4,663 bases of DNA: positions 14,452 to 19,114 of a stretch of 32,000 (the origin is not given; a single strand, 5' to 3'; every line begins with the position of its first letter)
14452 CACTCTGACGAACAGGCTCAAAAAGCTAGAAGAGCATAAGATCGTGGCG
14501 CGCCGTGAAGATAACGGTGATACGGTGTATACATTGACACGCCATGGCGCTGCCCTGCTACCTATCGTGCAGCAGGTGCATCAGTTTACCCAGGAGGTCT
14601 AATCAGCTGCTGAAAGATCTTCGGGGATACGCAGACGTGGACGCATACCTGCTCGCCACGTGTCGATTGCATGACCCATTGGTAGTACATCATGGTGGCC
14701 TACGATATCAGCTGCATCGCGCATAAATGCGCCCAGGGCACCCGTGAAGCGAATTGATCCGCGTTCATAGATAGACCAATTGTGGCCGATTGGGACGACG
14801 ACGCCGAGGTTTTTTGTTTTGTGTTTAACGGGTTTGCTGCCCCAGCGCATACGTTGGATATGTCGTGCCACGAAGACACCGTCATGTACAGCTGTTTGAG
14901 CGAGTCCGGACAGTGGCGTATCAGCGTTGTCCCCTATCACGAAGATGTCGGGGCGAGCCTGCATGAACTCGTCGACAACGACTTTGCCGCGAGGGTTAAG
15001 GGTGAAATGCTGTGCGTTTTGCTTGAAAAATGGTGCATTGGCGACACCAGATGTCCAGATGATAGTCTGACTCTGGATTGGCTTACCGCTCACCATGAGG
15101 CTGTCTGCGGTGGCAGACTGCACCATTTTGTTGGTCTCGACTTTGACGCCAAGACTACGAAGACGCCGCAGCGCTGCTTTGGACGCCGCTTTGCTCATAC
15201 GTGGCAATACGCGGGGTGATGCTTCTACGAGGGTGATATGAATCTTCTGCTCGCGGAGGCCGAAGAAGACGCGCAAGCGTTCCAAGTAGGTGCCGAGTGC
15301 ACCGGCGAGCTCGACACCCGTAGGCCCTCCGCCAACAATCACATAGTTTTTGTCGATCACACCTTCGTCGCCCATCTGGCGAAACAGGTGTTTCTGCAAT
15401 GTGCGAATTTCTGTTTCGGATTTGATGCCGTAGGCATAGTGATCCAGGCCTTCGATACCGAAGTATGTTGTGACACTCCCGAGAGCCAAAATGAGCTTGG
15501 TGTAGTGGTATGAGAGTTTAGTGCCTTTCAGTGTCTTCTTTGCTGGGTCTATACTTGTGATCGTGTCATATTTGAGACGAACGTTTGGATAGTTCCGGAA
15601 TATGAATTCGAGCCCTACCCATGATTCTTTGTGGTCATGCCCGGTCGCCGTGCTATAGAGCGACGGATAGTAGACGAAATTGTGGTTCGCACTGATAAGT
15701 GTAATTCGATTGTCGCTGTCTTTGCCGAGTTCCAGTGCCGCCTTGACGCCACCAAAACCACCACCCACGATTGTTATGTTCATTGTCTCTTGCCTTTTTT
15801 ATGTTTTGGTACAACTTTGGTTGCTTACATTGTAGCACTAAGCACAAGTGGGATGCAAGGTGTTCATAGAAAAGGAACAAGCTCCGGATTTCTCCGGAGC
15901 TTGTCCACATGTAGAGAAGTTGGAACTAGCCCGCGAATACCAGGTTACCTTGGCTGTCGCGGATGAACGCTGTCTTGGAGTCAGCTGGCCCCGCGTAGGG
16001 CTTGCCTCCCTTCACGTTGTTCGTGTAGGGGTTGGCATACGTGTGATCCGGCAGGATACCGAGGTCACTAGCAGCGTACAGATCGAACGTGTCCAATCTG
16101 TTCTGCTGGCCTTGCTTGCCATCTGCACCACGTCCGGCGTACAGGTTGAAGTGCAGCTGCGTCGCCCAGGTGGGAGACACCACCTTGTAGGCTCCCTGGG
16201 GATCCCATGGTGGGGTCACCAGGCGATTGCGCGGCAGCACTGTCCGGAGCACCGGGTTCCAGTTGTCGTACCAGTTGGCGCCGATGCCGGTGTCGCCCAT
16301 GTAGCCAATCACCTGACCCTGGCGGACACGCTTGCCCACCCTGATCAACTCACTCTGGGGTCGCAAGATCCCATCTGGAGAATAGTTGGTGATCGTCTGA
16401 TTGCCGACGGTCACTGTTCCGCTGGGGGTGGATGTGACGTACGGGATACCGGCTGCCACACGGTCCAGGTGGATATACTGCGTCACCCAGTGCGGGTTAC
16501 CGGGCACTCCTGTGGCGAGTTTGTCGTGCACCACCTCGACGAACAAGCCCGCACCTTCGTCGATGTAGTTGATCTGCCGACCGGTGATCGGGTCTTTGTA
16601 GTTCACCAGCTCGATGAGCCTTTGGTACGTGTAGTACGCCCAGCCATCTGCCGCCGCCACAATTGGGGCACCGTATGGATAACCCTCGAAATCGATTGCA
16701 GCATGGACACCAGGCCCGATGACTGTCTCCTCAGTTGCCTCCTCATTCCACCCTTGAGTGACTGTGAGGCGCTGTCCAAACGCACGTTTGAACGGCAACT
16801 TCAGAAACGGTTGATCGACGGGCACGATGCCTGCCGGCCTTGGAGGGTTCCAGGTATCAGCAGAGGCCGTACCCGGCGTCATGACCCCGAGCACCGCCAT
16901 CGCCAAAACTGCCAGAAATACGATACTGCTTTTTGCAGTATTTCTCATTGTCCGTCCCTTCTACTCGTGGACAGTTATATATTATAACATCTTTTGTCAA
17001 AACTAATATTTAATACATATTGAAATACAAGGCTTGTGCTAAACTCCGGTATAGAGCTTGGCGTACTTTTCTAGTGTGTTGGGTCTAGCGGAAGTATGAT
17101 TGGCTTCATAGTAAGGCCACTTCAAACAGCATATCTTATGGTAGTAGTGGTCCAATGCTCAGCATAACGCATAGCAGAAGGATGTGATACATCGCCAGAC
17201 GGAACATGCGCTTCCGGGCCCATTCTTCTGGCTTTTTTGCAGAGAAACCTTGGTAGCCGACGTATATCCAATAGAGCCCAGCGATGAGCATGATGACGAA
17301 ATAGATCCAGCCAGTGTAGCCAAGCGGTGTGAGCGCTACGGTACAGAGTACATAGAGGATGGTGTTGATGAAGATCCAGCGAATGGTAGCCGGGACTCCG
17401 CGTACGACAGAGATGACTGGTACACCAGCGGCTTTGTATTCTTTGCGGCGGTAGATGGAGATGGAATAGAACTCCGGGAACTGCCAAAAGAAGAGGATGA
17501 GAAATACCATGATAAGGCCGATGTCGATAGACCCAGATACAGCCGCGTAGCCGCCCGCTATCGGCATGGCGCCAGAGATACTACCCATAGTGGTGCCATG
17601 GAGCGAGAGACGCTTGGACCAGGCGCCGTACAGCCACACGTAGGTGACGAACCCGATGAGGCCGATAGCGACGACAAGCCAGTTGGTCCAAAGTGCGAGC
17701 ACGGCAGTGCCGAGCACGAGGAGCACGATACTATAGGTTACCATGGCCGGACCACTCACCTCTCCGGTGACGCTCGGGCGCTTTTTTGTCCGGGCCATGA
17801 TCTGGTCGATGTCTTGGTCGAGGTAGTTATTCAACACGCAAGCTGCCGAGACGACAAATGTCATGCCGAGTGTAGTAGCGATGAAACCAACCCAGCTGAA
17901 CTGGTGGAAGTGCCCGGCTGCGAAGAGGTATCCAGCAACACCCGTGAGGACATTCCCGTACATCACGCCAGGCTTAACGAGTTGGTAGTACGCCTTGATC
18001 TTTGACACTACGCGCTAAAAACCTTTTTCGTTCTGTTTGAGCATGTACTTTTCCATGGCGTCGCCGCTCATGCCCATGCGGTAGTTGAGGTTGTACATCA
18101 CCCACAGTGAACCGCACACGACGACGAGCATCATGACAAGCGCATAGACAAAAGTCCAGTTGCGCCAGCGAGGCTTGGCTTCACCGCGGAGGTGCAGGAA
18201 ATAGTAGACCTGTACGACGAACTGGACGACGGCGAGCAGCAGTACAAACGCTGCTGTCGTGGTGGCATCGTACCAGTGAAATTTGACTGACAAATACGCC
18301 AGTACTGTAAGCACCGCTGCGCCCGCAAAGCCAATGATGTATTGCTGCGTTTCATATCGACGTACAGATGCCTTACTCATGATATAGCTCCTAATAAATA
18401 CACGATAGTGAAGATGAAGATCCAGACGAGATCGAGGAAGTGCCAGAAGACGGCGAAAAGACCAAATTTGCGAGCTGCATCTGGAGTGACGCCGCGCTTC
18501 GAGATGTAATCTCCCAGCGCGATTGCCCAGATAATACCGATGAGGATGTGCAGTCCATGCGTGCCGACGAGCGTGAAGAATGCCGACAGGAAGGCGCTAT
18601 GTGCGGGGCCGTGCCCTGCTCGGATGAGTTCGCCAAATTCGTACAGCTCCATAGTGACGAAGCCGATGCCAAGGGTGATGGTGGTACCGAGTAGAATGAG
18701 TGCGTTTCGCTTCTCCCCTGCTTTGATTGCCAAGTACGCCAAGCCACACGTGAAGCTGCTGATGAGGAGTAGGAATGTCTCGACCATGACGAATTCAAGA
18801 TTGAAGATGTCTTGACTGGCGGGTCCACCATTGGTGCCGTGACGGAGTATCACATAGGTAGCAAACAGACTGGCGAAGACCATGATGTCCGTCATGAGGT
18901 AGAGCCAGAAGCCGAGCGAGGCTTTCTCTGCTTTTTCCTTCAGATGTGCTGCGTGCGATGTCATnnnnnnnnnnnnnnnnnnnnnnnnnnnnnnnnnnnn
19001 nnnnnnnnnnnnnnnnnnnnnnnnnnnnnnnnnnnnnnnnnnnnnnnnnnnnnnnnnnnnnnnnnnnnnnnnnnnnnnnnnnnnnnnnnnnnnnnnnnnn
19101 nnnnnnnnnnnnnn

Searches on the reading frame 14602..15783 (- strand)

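Call 58: search_protein_families(library=pfam, max_evalue=0.00001, proteins=[window:14602-15783:-])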
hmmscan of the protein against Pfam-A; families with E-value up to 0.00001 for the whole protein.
window:14602-15783:- (394 aa): 2 families
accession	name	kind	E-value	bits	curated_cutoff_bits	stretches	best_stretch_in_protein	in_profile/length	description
PF07992.20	Pyr_redox_2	-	1.4e-44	153.2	26.1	1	2-302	2-291/291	Pyridine nucleotide-disulphide oxidoreductase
PF00070.33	Pyr_redox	-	3e-13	50.5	22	1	147-228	2-70/82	Pyridine nucleotide-disulphide oxidoreductase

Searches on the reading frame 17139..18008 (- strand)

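Call 58: search_protein_families(library=pfam, max_evalue=0.00001, proteins=[window:17139-18008:-])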
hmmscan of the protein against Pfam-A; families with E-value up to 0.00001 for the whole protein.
window:17139-18008:- (290 aa): 1 family
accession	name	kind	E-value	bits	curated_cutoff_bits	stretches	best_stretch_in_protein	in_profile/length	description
PF01040.23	UbiA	-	2.2e-55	188.1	34.2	1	20-270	2-247/250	UbiA prenyltransferase family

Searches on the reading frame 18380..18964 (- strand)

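Call 61: search_protein_families(library=pfam, max_evalue=0.00001, proteins=[window:18380-18964:-])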
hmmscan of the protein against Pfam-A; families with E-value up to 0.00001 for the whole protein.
window:18380-18964:- (195 aa): 1 family
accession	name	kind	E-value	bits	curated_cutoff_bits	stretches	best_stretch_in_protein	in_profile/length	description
PF00510.24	COX3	-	1.6e-17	64.7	23.8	1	6-192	67-257/258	Cytochrome c oxidase subunit III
